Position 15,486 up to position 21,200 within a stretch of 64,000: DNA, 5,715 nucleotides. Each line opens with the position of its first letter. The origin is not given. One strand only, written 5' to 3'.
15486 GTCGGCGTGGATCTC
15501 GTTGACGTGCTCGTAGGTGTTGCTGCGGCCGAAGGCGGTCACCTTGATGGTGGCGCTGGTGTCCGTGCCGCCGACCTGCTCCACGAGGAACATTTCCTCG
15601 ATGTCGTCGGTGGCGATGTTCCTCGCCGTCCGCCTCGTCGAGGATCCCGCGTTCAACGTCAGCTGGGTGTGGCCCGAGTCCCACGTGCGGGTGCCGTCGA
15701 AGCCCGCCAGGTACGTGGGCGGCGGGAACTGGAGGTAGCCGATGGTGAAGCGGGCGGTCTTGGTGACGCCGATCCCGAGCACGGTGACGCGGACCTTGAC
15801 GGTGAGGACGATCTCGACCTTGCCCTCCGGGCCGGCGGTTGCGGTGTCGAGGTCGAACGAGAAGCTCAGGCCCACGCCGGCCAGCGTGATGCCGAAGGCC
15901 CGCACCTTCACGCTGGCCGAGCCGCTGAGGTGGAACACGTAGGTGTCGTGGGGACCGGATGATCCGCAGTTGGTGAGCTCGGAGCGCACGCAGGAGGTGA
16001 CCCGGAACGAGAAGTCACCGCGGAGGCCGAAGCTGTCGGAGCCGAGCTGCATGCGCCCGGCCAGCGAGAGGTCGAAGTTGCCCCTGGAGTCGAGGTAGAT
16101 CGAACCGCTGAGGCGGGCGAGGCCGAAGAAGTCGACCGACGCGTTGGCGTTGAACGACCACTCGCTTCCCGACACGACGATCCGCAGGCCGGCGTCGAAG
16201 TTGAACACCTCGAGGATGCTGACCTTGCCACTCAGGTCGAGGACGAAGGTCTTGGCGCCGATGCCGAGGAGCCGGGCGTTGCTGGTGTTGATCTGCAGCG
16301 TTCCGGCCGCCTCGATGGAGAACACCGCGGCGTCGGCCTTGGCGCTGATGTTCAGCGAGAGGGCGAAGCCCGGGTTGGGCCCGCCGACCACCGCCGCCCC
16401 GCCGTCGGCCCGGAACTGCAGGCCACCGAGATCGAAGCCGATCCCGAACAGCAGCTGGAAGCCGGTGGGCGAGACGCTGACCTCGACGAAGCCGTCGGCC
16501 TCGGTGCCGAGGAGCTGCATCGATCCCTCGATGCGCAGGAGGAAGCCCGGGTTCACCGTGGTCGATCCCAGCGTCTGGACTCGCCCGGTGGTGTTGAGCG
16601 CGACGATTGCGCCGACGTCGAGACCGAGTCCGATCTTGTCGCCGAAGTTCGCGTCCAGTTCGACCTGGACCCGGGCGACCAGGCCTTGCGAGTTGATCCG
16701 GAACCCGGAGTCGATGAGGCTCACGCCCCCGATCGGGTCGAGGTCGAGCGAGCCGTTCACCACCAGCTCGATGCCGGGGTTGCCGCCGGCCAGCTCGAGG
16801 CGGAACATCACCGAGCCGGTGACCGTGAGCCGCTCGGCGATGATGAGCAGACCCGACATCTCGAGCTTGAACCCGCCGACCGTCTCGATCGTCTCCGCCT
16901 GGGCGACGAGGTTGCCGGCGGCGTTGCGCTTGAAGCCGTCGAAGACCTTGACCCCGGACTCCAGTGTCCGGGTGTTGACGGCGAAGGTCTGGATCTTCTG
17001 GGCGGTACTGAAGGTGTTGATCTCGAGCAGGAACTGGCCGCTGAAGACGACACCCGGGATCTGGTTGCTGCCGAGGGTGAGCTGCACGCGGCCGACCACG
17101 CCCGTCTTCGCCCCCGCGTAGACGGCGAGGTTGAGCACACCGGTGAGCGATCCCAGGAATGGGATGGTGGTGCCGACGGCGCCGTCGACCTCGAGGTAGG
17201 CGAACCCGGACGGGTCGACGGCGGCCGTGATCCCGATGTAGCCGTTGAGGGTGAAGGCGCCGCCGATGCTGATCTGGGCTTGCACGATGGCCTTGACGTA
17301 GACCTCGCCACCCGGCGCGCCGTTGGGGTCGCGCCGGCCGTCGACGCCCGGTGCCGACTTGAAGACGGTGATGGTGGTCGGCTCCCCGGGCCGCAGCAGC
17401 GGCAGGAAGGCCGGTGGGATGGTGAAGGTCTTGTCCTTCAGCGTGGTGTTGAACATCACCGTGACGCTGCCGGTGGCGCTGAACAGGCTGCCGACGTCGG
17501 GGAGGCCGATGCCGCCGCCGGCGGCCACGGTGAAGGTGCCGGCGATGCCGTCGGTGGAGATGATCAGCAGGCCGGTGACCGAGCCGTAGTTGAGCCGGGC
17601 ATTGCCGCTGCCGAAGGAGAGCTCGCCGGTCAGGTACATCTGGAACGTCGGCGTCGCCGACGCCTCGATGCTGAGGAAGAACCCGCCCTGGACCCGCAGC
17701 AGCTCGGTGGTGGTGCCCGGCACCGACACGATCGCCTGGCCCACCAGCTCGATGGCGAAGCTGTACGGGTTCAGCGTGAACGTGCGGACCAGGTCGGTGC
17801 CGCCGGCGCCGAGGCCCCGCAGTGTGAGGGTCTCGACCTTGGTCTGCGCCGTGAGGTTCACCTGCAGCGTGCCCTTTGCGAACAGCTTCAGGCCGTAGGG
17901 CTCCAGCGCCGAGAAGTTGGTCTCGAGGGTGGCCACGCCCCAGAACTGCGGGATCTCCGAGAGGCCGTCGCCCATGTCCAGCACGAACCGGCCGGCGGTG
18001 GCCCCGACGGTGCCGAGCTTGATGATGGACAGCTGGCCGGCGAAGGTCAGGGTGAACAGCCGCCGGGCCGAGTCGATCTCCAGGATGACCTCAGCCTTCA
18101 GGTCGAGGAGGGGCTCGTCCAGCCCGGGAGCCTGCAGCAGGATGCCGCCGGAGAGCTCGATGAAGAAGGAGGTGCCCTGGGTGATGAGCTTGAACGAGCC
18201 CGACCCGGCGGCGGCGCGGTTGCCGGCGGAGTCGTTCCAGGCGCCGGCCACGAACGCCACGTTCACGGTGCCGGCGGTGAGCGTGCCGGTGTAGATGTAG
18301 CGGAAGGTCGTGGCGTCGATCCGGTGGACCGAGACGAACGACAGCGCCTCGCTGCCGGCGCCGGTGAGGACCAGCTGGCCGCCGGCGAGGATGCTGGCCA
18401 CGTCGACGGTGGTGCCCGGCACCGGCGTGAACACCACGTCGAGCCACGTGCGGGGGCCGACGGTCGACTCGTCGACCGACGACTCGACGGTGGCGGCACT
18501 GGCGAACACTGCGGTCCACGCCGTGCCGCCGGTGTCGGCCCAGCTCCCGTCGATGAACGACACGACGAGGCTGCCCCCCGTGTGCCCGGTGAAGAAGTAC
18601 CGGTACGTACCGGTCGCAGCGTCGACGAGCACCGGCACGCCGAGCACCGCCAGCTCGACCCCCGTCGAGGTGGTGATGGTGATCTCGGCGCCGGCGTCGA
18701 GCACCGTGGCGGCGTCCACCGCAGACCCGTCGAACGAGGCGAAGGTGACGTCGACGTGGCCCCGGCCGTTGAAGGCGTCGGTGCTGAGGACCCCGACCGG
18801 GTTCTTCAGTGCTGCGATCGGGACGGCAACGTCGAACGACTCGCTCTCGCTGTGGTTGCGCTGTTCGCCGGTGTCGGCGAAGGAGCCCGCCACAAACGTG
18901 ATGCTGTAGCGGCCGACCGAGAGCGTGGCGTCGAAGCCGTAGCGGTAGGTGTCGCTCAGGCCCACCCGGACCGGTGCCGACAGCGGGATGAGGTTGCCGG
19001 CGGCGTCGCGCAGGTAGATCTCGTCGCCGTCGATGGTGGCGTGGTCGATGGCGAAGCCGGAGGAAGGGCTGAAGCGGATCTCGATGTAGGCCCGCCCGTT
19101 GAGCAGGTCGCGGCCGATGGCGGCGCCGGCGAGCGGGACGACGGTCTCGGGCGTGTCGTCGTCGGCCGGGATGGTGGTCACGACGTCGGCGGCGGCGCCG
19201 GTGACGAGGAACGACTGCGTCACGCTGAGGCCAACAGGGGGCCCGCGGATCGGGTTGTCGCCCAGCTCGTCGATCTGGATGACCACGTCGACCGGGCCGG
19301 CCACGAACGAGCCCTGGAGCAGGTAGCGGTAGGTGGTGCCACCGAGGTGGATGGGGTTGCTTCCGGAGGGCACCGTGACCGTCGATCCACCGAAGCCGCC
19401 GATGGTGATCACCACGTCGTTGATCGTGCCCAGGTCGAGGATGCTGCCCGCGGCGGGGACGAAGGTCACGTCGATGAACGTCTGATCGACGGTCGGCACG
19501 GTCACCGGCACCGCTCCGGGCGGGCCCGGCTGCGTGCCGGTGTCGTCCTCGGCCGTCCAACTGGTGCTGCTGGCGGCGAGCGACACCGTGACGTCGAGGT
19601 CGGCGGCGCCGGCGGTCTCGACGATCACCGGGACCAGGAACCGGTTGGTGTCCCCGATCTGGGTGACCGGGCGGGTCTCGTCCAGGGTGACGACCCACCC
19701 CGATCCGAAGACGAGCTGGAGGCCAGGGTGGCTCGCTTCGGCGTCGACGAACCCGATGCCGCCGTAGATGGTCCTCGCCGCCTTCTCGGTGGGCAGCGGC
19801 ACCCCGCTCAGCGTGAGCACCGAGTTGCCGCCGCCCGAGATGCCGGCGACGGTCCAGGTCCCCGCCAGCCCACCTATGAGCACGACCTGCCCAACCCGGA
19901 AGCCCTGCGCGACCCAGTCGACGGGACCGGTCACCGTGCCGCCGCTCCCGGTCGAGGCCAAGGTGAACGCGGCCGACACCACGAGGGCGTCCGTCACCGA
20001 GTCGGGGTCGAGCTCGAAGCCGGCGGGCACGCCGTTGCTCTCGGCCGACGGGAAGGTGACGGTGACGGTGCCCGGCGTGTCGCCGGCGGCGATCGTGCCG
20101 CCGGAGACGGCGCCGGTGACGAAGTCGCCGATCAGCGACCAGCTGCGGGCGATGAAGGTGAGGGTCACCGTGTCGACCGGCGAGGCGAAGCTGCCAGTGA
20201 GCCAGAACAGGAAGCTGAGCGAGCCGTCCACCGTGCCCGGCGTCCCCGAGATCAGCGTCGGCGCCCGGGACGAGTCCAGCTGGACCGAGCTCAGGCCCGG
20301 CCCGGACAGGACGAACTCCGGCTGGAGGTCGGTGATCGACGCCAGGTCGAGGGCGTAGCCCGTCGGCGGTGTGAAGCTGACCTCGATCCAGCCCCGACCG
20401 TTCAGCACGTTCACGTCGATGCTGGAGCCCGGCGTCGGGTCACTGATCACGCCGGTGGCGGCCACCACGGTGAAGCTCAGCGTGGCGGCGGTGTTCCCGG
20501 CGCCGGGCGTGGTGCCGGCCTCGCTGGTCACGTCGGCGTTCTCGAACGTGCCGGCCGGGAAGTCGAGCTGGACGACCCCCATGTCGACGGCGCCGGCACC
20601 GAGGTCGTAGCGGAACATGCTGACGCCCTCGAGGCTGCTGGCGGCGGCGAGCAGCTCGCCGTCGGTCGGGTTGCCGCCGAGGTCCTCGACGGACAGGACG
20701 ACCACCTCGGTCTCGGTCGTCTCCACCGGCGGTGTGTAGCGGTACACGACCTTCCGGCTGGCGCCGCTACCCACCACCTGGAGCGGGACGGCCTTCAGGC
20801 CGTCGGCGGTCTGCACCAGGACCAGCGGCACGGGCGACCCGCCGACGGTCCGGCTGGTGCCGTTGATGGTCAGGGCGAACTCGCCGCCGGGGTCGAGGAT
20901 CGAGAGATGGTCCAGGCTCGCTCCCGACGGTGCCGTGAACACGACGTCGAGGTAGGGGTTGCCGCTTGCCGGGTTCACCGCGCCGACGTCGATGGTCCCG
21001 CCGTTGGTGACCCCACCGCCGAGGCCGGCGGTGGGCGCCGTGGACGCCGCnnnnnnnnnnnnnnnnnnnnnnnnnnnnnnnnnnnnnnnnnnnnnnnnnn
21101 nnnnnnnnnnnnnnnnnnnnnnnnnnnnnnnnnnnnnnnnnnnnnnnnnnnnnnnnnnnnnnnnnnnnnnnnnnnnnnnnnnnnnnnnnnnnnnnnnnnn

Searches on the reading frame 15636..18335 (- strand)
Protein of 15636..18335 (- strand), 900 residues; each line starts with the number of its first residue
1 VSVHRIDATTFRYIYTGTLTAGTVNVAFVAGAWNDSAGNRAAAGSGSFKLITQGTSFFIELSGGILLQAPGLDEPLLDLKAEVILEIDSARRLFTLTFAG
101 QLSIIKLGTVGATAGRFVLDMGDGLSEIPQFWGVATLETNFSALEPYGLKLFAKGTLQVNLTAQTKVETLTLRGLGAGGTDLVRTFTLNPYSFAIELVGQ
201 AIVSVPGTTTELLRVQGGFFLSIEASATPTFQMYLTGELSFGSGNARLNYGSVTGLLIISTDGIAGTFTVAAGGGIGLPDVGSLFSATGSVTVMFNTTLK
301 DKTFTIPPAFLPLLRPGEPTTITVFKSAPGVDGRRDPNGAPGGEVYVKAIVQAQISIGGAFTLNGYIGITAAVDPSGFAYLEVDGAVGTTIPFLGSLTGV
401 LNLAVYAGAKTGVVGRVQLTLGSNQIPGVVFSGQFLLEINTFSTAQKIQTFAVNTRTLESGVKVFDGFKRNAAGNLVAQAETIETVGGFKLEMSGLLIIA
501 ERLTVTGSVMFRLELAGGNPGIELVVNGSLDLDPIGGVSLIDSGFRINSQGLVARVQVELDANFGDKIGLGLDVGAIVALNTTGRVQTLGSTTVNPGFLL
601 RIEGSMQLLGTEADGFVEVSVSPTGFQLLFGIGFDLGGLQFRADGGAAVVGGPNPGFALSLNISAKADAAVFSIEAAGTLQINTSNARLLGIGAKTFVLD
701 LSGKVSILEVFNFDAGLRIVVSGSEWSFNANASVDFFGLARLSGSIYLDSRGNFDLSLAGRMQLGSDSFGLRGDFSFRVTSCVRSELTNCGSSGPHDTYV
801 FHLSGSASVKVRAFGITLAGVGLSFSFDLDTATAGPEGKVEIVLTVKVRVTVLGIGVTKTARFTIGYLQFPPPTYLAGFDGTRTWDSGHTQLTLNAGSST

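Call 53: search_solved_structures(query=window:15636-18335:-, max_evalue=1)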
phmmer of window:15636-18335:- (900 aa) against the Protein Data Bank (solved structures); distinct sequences matched with E-value up to 1: 0.

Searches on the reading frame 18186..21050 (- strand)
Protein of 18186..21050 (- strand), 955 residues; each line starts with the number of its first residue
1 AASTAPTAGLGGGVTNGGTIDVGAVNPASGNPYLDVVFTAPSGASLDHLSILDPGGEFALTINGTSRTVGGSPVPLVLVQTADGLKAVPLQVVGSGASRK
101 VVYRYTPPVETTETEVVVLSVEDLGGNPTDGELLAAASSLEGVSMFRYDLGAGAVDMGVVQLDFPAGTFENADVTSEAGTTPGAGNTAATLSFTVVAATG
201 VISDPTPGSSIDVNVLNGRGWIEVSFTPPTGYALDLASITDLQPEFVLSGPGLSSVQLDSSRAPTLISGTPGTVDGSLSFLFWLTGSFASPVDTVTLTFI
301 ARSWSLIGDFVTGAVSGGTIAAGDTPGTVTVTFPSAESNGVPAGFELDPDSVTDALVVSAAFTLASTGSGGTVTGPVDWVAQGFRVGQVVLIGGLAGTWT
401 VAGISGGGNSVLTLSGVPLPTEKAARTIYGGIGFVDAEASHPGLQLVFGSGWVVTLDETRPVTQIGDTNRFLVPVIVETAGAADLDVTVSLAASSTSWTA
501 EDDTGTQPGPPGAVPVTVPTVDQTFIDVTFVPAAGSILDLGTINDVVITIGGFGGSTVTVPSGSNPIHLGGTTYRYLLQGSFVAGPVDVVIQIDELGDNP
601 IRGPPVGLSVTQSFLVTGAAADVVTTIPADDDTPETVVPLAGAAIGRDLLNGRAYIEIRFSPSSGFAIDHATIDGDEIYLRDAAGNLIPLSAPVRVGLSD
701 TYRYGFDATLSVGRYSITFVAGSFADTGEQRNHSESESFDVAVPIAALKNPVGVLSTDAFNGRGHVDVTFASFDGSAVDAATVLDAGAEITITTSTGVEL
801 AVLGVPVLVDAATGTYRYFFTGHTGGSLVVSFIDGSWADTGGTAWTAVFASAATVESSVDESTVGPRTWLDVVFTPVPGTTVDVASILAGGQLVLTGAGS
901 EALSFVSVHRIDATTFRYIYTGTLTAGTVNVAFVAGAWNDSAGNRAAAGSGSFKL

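Call 82: search_protein_families(library=pfam, proteins=[window:18186-21050:-], max_evalue=10)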
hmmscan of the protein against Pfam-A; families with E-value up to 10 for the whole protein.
window:18186-21050:- (955 aa): 0 families
